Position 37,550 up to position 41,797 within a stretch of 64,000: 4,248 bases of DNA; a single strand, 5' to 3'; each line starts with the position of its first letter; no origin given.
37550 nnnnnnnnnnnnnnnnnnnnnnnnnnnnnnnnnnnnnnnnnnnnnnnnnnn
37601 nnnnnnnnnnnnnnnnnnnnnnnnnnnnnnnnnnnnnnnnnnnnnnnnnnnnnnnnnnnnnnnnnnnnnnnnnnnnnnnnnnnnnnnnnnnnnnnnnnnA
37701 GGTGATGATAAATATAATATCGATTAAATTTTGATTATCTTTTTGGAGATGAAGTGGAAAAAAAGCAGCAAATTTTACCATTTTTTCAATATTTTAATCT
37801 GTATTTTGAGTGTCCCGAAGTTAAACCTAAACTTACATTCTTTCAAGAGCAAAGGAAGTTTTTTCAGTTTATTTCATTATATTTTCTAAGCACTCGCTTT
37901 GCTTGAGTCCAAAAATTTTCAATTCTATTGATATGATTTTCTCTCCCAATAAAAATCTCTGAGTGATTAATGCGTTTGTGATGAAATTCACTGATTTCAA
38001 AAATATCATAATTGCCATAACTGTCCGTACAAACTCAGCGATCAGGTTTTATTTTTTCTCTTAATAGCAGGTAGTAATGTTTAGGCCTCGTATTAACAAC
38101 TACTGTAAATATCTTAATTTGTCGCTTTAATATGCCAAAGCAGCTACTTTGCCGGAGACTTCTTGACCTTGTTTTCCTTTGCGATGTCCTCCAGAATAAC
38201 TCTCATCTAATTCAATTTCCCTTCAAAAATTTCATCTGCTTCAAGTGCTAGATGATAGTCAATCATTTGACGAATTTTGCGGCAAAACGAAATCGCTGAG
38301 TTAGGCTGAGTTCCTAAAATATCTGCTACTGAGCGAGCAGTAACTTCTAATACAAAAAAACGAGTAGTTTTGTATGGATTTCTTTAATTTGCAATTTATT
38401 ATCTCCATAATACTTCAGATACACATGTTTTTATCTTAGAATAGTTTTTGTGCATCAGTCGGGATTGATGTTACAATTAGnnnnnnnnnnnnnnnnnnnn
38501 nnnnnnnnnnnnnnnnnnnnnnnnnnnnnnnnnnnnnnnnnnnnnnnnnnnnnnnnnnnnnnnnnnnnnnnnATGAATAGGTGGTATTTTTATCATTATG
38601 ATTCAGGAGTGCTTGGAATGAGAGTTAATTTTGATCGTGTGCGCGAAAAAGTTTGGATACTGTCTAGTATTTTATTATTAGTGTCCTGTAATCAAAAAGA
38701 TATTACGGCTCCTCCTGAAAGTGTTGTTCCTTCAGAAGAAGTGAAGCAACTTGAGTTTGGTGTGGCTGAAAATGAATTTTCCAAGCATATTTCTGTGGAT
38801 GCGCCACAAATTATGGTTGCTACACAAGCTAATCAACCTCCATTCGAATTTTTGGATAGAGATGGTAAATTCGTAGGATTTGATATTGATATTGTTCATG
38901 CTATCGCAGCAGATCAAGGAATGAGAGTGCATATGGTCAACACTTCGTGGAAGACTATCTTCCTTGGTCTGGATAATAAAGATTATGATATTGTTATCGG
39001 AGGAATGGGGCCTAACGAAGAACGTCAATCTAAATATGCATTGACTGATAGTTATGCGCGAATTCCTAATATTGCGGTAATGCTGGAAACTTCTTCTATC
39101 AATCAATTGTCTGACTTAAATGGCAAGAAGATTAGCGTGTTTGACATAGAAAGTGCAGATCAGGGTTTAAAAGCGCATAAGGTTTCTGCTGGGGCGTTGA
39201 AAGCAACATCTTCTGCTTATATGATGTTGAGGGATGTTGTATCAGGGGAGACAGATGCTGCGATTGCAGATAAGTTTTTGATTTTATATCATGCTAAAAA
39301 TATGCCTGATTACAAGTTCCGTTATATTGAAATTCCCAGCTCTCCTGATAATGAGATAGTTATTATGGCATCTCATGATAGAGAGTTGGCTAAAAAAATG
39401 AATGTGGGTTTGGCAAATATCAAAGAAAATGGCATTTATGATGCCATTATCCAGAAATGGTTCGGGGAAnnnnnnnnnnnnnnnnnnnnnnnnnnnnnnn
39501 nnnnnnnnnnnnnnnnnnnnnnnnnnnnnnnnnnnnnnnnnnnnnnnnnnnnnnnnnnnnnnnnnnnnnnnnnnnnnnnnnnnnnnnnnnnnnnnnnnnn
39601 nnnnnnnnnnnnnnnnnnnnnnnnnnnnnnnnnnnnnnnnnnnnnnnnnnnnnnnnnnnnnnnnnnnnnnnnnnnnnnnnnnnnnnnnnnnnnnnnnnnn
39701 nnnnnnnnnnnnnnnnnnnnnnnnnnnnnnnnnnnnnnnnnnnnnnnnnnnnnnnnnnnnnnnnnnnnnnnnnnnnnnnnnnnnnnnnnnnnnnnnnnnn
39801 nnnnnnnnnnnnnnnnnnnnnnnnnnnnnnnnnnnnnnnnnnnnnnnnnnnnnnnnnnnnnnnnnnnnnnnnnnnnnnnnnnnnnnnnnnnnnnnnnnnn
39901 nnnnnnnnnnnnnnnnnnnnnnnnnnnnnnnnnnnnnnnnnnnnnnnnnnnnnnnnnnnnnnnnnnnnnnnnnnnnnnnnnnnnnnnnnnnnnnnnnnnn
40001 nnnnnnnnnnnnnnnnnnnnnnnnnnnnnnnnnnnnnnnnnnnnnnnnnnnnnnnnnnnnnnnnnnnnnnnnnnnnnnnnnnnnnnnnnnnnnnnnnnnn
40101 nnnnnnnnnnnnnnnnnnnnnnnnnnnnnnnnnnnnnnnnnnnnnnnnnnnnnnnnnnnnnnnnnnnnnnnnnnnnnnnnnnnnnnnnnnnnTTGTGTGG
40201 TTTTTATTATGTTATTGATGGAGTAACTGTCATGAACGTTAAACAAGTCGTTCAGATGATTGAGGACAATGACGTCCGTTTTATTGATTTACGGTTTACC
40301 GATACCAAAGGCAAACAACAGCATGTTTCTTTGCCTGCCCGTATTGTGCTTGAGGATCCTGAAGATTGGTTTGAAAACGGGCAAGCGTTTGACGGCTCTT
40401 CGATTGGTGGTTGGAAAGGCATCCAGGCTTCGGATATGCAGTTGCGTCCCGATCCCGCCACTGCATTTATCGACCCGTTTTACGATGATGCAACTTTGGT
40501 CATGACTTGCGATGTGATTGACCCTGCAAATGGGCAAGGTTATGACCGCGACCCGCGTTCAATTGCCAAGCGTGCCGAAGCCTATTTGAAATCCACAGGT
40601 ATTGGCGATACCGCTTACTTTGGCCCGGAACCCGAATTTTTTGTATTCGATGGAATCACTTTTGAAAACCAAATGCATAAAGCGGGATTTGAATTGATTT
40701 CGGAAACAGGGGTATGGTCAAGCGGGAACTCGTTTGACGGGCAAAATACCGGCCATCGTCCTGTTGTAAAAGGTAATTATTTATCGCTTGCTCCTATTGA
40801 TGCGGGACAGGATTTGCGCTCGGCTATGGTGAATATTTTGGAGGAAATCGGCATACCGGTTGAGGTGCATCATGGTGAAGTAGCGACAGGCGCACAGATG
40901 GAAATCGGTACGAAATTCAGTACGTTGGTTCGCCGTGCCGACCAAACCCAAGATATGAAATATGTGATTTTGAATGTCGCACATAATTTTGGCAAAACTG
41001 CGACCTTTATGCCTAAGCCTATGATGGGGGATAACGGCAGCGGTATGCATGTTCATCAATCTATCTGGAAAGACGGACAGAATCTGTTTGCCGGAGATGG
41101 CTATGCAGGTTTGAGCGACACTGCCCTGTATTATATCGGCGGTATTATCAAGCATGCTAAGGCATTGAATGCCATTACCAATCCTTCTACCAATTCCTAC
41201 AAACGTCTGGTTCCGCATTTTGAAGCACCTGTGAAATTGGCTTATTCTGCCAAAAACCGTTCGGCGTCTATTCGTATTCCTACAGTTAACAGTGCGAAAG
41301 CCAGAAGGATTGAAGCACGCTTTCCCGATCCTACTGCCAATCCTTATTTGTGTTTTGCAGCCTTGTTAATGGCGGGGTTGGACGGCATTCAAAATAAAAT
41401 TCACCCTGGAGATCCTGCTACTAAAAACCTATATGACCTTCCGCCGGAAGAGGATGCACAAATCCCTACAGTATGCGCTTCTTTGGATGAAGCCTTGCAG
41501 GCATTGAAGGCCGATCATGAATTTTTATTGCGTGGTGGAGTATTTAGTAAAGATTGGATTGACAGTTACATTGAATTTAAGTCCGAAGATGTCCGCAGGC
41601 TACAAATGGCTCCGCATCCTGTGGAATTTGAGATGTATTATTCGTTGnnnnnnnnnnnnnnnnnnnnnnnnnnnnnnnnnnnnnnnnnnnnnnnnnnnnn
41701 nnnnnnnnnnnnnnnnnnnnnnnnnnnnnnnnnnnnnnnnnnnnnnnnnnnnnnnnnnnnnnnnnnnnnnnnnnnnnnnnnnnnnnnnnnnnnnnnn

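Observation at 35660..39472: Three tandem paralogous amino-acid-binding lipoproteins with an IS1595-family transposase remnant between copies 2 and 3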

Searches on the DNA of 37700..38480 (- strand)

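Call 43: search_dna_similar(query=window:37700-38480:-, collection=plasmids, mode=distant, max_rows=10)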
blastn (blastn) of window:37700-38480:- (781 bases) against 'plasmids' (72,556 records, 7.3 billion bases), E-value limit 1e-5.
Records with a match: 10; places in all: 42; records where one place covers at least 80% of the query: 5.
Best place of each record, by identity: 60-80% 10.
By first word of the organism name: Escherichia 5; Bartonella 2; Neisseria 2; Vibrio 1.
By predicted mobility (MOB-suite, as given by PLSDB): conjugative 5; non-mobilizable 5.
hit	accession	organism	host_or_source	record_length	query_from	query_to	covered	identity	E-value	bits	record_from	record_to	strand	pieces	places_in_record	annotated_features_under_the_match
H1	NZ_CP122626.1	Escherichia coli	Sus scrofa,feces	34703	67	704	82%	65.5%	2e-26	127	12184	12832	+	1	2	IS1595-like element ISEc69 family transposase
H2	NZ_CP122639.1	Escherichia coli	Sus scrofa,feces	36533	67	704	82%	65.5%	2e-26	127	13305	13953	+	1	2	IS1595-like element ISEc69 family transposase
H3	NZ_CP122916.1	Escherichia coli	Sus scrofa,feces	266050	67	704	82%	65.5%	2e-26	127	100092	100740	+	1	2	IS1595-like element ISEc69 family transposase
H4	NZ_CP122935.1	Escherichia coli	Sus scrofa,feces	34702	67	704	82%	65.5%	2e-26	127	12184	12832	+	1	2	IS1595-like element ISEc69 family transposase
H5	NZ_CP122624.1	Escherichia coli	Sus scrofa,feces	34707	67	704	82%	65.5%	2e-26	127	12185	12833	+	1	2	IS1595-like element ISEc69 family transposase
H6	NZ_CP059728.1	Bartonella sp. HY038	bat,pure culture,feces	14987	258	604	44%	67.1%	8e-13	83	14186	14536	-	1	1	none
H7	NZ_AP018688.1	Vibrio rumoiensis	-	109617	248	586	43%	66.5%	8e-13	82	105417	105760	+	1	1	IS1595 family transposase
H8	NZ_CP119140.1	Neisseria gonorrhoeae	Homo sapiens,whole organism,blood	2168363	72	210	18%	70.1%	8e-7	63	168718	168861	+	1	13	none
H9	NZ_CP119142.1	Neisseria gonorrhoeae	Homo sapiens,whole organism,synovial ...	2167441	72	210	18%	70.1%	8e-7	63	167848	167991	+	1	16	none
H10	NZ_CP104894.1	Bartonella sp. HY406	pure-culture,feces of bat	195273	262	359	13%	76.2%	2e-7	64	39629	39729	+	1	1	none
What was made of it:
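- On IS1595 family insertion sequence: DNA match in call 43.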

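Call 44: get_annotated_region(hit=H1, flank=400)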
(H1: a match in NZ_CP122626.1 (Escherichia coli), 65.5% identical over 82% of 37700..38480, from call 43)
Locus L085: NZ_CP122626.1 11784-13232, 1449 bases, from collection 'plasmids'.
description: Escherichia coli strain ETEC4089 plasmid unnamed1, complete sequence
organism: Escherichia coli (NCBI taxid 562)
taxonomy: Bacteria; Pseudomonadota; Gammaproteobacteria; Enterobacterales; Enterobacteriaceae; Escherichia; Escherichia coli
host: -; source: Sus scrofa,feces; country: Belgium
typing (MOB-suite, as given by PLSDB): conjugative; replicon IncX4; relaxase MOBP; mating-pair formation MPF_T
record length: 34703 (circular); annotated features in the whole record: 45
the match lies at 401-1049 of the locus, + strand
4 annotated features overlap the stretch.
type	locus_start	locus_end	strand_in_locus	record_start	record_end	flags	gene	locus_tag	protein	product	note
CDS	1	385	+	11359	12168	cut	-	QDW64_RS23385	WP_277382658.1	DUF2806 domain-containing protein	-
CDS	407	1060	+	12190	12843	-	-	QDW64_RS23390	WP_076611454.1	IS1595-like element ISEc69 family transposase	GO:0006313 - DNA transposition [Evidence IEA]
CDS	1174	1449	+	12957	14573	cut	-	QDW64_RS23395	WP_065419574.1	phosphoethanolamine--lipid A transferase MCR-2.1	-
predicted_resistance_gene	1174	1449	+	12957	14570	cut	mcr-2.1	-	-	phosphoethanolamine--lipid A transferase MCR-2.1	predicted by amrfinderplus; class COLISTIN; identity 100.0%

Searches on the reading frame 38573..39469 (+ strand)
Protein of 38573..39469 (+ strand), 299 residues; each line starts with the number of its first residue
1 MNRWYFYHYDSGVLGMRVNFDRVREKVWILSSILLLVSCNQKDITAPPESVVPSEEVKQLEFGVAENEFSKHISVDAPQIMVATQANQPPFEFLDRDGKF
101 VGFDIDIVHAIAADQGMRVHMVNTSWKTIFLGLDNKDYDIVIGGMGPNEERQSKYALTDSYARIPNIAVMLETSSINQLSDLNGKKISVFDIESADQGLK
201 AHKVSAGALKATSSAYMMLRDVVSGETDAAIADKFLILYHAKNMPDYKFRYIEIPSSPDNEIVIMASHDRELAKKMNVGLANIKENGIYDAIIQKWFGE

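Call 4: search_protein_families(library=pfam, proteins=[window:38573-39469:+], max_evalue=0.01)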
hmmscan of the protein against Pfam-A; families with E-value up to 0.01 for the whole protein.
window:38573-39469:+ (299 aa): 2 families
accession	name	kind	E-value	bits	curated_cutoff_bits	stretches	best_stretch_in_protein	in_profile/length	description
PF00497.25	SBP_bac_3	-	4.3e-34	117.6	26.4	1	80-299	1-132/132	Bacterial extracellular solute-binding proteins, family 3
PF09084.16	NMT1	-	0.0015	18.9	20.5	1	160-231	69-145/216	NMT1/THI5 like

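Call 10: search_protein_families(library=ncbifam, proteins=[window:38573-39469:+], max_evalue=0.001)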
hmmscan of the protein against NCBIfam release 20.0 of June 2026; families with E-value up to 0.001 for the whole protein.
window:38573-39469:+ (299 aa): 14 families
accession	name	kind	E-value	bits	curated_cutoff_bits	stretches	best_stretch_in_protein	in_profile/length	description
TIGR01096.1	3A0103s03R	subfamily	1.1e-29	103.7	256.35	1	77-297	23-250/250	lysine/arginine/ornithine ABC transporter substrate-binding protein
NF007029.0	PRK09495.1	equivalog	4.5e-26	92.1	303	1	73-298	20-244/248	glutamine ABC transporter substrate-binding protein GlnH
NF008426.0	PRK11260.1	equivalog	4.1e-24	85.3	312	1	77-298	40-261/266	cystine ABC transporter substrate-binding protein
NF041765.1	ArtJ_Ecoli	equivalog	4.1e-20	72.4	510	1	75-298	18-242/243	arginine ABC transporter substrate-binding protein ArtJ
NF041764.1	ArtI_Ecoli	equivalog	4.3e-18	65.6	522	1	77-297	20-241/243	arginine ABC transporter substrate-binding protein ArtI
NF008112.0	PRK10859.1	equivalog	2.7e-17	62.4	354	1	79-298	44-266/483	membrane-bound lytic murein transglycosylase MltF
NF011583.0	PRK15007.1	subfamily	1e-16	61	358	1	76-297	19-241/243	arginine ABC transporter substrate-binding protein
NF011586.0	PRK15010.1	equivalog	1.4e-11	44.5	440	1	80-297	28-253/260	lysine/arginine/ornithine ABC transporter substrate-binding protein ArgT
NF011965.0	PRK15437.1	equivalog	3.1e-11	43.4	459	1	78-297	26-253/260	histidine ABC transporter substrate-binding protein HisJ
NF052427.1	StpK7MSMEG_1200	equivalog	6.4e-08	31.5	900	1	79-158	363-442/601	serine/threonine protein kinase StpK7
TIGR02995.1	ectoine_ehuB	equivalog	3.4e-07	29.8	190.9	1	83-296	37-259/275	ectoine/hydroxyectoine ABC transporter substrate-binding protein EhuB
NF008063.0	PRK10797.1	subfamily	7.7e-07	28.6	375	1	79-298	41-271/302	glutamate/aspartate ABC transporter substrate-binding protein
NF008885.0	PRK11917.1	equivalog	1.6e-06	27.9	373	1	79-194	39-158/259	bifunctional adhesin/ABC transporter aspartate/glutamate-binding protein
NF007420.1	PRK09959.1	equivalog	0.00057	17.5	1995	1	68-283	292-506/1197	acid-sensing system histidine kinase EvgS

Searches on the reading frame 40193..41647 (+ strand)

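Call 10: search_protein_families(library=ncbifam, proteins=[window:40193-41647:+], max_evalue=0.001)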
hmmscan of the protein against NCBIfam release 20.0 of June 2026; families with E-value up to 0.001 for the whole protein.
window:40193-41647:+ (485 aa): 5 families
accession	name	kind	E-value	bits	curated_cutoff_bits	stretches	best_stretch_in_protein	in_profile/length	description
NF007006.0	PRK09469.1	equivalog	7.1e-235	779.9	845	1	14-485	1-469/469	glutamate--ammonia ligase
TIGR00653.1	GlnA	equivalog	1.7e-193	643.5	429.15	1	18-484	2-462/462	type I glutamate--ammonia ligase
TIGR03105.1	gln_synth_III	equivalog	4.8e-68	229.6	469.6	2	210-480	161-431/435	type III glutamate--ammonia ligase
NF045547.1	GGputSyn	equivalog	1.3e-63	215.3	650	1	17-465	3-425/438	gamma-glutamylputrescine synthetase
NF041605.1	gln_syn_GlnII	equivalog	5.7e-12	45.4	500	1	65-388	36-321/333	glutamine synthetase GlnII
